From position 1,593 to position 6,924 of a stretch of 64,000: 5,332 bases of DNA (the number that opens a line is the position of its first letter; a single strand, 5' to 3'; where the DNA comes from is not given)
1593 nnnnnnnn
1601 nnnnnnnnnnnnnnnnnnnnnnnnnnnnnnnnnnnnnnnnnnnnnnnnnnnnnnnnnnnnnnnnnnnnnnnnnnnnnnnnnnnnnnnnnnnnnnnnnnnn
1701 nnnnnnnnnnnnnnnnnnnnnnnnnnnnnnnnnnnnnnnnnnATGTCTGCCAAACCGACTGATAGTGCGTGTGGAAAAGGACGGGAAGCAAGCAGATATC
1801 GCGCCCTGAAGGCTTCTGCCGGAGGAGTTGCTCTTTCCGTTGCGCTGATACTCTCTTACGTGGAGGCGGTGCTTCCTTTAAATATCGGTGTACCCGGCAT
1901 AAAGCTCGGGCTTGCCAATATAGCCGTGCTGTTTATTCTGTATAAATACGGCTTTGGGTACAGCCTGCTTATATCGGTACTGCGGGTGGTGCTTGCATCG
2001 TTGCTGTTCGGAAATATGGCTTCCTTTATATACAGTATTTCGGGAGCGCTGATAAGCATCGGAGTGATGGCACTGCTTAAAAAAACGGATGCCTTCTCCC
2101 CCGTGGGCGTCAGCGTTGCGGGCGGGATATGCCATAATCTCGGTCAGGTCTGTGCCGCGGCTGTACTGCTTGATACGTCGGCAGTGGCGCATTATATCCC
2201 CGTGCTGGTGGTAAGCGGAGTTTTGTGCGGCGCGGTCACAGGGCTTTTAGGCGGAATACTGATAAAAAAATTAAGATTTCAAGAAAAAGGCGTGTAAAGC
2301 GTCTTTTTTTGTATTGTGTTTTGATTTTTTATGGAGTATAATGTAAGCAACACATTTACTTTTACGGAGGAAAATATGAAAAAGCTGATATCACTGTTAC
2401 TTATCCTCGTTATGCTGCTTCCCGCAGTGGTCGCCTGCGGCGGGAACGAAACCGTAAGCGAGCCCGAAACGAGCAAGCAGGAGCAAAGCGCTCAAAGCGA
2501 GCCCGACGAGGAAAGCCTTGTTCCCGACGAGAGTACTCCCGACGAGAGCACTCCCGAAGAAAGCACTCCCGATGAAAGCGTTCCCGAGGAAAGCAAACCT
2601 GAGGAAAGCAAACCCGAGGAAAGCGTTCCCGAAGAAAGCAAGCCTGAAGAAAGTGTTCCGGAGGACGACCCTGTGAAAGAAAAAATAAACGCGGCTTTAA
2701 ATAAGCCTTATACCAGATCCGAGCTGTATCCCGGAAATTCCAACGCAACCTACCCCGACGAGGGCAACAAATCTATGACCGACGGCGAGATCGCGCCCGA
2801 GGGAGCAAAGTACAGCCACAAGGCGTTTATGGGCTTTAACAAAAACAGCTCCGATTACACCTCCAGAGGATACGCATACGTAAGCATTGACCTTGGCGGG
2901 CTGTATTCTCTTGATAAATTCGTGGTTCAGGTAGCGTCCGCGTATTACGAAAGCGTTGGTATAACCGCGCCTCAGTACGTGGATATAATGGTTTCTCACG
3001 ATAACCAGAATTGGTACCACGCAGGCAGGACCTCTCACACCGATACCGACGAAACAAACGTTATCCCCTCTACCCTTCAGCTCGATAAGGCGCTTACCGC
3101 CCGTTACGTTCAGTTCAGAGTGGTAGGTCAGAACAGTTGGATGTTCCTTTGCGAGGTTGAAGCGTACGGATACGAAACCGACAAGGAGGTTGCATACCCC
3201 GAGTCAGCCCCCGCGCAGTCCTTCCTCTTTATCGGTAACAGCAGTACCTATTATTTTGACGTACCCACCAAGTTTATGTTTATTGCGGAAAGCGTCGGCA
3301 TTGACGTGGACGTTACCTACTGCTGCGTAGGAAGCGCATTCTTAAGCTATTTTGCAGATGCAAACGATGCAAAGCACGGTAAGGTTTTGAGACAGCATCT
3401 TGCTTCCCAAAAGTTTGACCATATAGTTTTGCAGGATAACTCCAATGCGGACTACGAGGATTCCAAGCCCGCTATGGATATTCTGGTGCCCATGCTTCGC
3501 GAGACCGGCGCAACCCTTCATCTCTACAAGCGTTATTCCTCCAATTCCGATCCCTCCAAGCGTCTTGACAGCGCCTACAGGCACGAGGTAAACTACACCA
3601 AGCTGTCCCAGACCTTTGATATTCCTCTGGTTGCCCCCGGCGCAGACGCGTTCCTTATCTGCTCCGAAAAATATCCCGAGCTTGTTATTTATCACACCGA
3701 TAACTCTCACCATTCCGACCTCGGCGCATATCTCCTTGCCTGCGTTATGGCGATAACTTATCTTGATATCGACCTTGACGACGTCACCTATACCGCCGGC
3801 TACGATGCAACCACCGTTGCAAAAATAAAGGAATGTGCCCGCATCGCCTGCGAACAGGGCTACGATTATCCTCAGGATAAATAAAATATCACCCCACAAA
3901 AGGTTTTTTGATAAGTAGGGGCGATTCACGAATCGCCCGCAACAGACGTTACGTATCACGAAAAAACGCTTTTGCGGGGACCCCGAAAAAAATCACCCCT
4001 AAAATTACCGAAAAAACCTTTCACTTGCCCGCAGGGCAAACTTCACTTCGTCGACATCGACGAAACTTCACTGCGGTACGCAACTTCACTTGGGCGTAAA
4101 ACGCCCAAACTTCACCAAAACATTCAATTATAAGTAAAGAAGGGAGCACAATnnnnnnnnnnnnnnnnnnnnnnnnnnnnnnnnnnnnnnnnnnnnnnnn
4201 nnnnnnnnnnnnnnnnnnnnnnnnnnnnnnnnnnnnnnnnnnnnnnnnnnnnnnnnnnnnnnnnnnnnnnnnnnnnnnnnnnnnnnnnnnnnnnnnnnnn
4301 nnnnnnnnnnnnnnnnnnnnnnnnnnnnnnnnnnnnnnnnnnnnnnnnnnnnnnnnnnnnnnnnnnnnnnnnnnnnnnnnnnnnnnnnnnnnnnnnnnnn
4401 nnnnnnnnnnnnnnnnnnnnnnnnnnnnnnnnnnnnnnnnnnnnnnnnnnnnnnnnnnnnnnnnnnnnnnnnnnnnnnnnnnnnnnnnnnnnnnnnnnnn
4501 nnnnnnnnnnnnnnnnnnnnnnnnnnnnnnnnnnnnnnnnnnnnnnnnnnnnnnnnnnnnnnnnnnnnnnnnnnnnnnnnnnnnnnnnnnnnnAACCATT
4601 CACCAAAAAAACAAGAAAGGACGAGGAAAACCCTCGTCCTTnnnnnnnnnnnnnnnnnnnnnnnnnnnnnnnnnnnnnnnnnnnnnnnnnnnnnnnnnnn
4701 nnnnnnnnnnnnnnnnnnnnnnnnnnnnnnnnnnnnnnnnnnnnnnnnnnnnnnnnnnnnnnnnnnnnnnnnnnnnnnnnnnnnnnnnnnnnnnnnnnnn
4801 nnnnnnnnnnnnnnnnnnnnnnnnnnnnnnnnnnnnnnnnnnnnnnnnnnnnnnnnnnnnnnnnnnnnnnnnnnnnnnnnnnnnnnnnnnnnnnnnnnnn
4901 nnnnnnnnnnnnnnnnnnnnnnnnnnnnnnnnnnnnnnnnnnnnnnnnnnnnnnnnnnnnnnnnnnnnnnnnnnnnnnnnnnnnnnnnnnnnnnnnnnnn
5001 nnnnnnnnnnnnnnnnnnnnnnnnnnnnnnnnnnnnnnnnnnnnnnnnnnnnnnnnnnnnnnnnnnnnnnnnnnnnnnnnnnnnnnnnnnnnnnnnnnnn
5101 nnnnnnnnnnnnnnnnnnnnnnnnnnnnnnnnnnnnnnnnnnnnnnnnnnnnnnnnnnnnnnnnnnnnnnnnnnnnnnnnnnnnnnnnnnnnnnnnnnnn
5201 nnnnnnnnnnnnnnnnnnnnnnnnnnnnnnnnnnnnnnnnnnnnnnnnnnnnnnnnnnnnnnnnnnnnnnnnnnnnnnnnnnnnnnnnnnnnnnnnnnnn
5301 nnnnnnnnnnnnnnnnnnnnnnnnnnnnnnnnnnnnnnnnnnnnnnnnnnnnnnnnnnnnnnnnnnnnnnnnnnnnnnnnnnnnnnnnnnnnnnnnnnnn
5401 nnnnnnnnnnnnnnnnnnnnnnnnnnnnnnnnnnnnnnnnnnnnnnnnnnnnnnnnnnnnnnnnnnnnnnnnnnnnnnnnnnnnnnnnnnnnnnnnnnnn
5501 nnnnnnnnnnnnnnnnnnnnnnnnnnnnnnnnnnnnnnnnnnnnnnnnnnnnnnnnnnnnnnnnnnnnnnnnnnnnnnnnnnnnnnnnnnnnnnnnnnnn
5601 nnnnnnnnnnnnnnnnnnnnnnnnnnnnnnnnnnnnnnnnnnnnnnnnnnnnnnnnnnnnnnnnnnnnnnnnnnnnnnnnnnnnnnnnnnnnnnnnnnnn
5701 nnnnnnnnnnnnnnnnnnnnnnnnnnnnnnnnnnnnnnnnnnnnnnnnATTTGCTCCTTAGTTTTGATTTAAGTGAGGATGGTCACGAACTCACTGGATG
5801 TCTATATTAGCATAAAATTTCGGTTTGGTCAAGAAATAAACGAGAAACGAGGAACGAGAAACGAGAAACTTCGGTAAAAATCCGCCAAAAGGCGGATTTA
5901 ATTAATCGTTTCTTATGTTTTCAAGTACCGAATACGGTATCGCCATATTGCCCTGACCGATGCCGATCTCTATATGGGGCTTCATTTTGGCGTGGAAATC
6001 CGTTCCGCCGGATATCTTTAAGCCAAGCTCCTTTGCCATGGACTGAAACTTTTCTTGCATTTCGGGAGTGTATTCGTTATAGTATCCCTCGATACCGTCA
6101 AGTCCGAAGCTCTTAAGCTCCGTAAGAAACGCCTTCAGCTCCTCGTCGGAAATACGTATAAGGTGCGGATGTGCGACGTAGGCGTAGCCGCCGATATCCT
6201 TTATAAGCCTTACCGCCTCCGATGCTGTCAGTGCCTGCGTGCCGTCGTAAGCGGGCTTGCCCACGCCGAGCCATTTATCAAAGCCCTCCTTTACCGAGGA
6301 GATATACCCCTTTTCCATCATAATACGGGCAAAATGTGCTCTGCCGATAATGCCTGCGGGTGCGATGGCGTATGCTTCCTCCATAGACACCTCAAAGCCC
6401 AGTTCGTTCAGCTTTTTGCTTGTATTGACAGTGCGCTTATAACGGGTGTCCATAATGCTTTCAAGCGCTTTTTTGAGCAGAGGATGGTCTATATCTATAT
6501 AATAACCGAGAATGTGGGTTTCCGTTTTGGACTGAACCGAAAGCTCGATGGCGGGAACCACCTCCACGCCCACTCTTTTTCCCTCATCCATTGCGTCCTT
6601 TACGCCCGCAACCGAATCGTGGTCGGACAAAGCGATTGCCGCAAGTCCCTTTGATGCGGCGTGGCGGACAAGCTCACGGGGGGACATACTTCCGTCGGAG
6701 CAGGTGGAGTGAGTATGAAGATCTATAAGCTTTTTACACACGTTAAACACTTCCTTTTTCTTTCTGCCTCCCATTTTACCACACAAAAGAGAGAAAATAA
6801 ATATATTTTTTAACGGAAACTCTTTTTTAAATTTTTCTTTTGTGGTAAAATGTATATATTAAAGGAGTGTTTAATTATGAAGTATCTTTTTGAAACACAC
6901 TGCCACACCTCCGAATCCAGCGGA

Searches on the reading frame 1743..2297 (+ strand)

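Call 66: search_protein_families(library=pfam, proteins=[window:1743-2297:+], max_evalue=0.00001)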
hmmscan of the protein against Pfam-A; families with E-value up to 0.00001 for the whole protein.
window:1743-2297:+ (184 aa): 1 family
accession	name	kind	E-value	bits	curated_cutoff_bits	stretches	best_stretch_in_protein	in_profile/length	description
PF07456.16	Hpre_diP_synt_I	-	1.7e-39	135.6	30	1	32-170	3-144/147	Heptaprenyl diphosphate synthase component I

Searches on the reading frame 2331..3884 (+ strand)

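Call 66: search_protein_families(library=pfam, proteins=[window:2331-3884:+], max_evalue=0.00001)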
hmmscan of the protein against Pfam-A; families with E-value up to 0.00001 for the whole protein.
window:2331-3884:+ (517 aa): 1 family
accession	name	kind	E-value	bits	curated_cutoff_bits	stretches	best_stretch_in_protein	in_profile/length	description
PF00754.31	F5_F8_type_C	-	1.7e-08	35.1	28.2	1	175-271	32-122/127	F5/8 type C domain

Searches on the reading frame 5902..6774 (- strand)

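Call 66: search_protein_families(library=pfam, proteins=[window:5902-6774:-], max_evalue=0.00001)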
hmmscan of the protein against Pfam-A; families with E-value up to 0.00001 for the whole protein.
window:5902-6774:- (290 aa): 1 family
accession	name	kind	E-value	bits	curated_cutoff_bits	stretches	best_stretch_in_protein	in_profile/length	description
PF02811.25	PHP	-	1.9e-13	51.5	26.4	1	18-110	1-71/164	PHP domain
